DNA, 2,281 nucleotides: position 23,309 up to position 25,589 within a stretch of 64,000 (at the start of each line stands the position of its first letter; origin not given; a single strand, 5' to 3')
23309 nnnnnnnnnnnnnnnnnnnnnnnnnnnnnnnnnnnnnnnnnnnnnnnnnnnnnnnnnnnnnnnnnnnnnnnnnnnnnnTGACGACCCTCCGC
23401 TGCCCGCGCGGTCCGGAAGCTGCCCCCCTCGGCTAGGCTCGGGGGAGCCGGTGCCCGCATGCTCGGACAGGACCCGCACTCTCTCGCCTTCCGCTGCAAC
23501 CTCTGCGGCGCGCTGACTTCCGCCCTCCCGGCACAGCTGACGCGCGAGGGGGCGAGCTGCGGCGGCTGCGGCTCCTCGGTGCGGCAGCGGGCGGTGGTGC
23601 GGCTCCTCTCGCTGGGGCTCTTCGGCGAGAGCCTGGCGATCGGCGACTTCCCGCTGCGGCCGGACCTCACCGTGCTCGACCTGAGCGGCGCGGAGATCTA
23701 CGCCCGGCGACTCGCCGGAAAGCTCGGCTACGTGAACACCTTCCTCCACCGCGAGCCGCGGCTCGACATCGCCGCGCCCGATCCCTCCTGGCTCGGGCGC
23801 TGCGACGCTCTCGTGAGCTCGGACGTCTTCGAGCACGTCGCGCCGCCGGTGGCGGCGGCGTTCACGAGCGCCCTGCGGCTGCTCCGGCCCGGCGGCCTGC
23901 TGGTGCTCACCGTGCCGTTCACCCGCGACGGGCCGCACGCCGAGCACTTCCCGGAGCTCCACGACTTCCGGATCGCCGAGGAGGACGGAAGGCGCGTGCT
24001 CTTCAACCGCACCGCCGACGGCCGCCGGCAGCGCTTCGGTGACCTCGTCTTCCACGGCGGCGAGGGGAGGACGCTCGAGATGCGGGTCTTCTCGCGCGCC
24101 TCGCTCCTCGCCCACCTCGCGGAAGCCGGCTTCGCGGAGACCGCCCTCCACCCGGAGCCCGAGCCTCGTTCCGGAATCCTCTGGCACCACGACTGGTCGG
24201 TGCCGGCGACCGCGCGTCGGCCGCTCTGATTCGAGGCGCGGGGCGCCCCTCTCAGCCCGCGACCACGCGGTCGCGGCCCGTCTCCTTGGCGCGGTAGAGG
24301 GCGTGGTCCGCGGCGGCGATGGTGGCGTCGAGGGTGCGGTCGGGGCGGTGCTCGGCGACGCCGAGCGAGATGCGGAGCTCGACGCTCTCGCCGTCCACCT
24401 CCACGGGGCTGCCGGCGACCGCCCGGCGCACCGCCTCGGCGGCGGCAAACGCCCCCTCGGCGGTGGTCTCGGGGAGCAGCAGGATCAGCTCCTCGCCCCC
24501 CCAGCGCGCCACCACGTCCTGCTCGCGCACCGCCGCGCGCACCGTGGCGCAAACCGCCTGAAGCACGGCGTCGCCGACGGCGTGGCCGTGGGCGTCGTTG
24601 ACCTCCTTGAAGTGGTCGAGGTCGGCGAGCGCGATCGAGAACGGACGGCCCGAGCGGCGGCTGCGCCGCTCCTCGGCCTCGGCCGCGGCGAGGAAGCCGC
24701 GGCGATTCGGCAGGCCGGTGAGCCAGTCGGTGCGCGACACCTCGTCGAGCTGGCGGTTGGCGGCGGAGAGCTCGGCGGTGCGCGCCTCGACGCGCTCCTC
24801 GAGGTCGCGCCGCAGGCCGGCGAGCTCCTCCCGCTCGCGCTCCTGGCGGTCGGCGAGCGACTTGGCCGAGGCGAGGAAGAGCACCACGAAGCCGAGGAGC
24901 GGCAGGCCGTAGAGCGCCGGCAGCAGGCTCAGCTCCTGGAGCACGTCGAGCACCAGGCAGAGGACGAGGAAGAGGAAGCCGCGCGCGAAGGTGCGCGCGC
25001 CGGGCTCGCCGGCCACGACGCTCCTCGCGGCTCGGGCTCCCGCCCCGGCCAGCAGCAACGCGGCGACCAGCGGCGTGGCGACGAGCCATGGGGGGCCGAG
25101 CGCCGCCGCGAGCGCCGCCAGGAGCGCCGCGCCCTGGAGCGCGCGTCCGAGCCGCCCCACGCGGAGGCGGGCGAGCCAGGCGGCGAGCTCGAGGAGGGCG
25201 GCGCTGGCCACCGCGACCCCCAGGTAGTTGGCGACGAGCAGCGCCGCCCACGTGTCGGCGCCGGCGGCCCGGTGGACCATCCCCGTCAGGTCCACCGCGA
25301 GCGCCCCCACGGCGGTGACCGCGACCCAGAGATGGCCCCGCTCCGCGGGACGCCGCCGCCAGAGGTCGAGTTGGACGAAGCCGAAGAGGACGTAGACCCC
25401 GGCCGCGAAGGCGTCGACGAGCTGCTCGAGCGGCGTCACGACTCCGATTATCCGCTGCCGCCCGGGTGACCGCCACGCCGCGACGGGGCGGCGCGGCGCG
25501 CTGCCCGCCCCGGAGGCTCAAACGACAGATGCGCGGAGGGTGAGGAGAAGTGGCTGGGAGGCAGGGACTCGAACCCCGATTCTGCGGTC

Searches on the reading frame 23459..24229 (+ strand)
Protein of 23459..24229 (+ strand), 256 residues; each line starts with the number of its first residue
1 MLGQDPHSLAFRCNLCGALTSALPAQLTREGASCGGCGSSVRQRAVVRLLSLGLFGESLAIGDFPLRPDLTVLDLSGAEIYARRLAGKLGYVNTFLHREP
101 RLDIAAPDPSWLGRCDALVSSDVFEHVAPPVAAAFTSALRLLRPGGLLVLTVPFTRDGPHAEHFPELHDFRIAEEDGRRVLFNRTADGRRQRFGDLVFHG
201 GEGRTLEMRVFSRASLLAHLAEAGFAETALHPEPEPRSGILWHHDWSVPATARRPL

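Call 17: search_protein_families(library=pfam, proteins=[window:23459-24229:+], max_evalue=0.001)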
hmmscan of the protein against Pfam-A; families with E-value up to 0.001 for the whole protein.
window:23459-24229:+ (256 aa): 3 families
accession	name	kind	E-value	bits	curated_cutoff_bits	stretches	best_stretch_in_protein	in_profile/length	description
PF13489.12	Methyltransf_23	-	1.1e-07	32.2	27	1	113-174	80-139/164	Methyltransferase domain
PF08242.18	Methyltransf_12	-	1.1e-06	29.8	30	1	69-148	22-98/98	Methyltransferase domain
PF08241.18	Methyltransf_11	-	3.6e-05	24.7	21.2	1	113-150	59-95/95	Methyltransferase domain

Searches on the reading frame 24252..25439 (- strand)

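Call 17: search_protein_families(library=pfam, proteins=[window:24252-25439:-], max_evalue=0.001)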
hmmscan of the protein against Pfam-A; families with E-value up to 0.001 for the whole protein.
window:24252-25439:- (395 aa): 2 families
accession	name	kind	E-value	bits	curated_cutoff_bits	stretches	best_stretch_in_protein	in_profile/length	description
PF00990.26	GGDEF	-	2.4e-42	144.9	23.8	1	237-391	3-161/161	Diguanylate cyclase, GGDEF domain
PF07695.17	7TMR-DISM_7TM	-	2.7e-05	24.6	29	1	5-197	1-204/205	7TM diverse intracellular signalling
